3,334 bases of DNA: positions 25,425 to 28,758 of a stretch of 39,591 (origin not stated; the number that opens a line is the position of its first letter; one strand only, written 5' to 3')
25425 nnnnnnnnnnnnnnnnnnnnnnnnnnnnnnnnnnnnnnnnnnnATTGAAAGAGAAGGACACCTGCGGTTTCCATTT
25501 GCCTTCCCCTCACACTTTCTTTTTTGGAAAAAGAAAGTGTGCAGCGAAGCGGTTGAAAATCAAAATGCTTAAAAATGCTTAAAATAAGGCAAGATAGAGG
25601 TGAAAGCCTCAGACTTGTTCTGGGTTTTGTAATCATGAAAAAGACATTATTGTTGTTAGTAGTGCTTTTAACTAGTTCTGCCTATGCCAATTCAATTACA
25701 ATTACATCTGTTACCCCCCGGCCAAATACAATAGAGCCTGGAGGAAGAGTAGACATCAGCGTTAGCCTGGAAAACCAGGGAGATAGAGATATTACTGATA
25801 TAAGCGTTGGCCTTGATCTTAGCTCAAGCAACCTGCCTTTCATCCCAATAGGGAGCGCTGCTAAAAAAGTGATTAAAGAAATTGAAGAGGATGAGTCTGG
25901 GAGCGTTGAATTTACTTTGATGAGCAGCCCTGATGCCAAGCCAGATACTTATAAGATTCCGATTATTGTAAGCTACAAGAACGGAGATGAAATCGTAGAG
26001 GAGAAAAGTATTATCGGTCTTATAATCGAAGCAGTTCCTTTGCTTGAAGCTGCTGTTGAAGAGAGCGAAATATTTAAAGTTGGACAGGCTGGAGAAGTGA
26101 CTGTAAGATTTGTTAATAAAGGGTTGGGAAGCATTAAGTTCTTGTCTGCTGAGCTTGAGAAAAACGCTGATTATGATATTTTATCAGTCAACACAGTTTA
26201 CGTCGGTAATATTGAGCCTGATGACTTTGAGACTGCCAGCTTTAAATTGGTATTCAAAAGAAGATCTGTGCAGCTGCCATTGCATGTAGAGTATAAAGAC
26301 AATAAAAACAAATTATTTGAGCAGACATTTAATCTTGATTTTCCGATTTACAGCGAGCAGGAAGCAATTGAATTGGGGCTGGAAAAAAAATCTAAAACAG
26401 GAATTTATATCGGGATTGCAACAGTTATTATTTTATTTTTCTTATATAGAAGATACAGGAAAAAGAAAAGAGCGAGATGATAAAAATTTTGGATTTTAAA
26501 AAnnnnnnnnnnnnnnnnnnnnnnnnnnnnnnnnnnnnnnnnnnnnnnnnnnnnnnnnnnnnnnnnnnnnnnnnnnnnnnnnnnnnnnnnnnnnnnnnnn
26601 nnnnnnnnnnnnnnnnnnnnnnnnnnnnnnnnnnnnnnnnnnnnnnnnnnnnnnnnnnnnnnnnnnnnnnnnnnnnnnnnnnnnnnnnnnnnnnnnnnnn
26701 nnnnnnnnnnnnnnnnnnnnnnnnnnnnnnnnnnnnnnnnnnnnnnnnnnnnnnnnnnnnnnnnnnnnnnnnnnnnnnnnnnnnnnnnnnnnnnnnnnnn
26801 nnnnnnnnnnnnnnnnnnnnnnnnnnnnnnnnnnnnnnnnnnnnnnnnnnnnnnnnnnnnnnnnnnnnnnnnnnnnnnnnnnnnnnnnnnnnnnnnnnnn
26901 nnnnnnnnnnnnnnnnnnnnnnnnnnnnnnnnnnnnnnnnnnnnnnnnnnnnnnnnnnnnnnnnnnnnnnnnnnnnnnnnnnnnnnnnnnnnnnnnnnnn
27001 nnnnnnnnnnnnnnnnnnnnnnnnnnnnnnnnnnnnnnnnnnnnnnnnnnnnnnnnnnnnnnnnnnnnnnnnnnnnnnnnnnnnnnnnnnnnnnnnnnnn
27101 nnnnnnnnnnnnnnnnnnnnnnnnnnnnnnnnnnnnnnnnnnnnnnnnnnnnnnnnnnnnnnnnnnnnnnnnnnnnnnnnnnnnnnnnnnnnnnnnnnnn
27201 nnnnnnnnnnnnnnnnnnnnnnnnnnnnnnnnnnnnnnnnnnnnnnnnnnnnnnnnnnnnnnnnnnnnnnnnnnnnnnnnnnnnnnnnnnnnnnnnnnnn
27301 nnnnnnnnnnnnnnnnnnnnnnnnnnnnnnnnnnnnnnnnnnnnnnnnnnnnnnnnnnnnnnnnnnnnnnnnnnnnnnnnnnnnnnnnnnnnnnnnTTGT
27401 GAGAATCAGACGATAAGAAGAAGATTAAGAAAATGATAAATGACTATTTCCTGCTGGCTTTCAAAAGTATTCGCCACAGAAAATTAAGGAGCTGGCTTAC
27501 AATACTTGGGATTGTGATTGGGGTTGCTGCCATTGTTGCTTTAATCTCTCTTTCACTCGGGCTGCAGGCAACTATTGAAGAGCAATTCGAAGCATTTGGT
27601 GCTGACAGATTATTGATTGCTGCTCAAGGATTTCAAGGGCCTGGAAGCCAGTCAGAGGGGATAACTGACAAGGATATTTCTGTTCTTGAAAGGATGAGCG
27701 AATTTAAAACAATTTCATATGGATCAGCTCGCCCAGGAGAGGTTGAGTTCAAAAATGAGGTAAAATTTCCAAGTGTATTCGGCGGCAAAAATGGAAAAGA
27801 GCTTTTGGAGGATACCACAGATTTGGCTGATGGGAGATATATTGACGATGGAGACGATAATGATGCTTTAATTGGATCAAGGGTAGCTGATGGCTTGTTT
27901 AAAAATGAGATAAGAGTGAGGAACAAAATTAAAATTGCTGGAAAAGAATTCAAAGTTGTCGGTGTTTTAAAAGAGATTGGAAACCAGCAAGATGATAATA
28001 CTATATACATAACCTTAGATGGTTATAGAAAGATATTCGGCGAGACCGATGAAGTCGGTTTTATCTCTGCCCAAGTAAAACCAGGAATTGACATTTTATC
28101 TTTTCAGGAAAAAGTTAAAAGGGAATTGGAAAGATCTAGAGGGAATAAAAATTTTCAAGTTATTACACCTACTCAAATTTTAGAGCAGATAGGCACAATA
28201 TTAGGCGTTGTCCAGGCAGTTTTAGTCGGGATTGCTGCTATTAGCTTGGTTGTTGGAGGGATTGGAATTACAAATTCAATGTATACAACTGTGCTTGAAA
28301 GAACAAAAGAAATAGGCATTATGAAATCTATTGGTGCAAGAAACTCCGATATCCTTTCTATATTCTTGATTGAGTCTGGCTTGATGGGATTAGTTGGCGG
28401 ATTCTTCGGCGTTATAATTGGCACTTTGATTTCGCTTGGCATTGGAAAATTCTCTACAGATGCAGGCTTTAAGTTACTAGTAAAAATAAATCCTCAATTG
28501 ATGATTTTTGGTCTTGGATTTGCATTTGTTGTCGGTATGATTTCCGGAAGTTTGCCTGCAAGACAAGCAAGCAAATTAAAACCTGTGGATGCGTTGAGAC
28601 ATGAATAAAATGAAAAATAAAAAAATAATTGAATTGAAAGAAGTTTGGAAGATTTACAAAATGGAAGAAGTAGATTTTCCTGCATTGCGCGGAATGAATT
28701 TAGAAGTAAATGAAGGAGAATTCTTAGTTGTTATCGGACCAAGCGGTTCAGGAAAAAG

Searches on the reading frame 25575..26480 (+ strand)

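Call 87: search_protein_families(library=pfam, proteins=[window:25575-26480:+], max_evalue=0.0001)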
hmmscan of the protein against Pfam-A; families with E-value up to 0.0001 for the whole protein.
window:25575-26480:+ (301 aa): 1 family
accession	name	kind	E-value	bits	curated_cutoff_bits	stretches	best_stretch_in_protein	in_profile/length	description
PF07705.17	CARDB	-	8e-06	26.4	22.7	0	46-136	8-87/101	CARDB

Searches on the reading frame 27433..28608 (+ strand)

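Call 87: search_protein_families(library=pfam, proteins=[window:27433-28608:+], max_evalue=0.0001)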
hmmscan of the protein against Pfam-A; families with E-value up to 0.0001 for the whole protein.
window:27433-28608:+ (391 aa): 2 families
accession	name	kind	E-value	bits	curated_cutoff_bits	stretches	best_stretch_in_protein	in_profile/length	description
PF12704.14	MacB_PCD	-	8.9e-29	101.7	27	1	20-230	1-206/207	MacB-like periplasmic core domain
PF02687.27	FtsX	-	5.7e-20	72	25.5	1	267-384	3-120/120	FtsX-like permease C-terminal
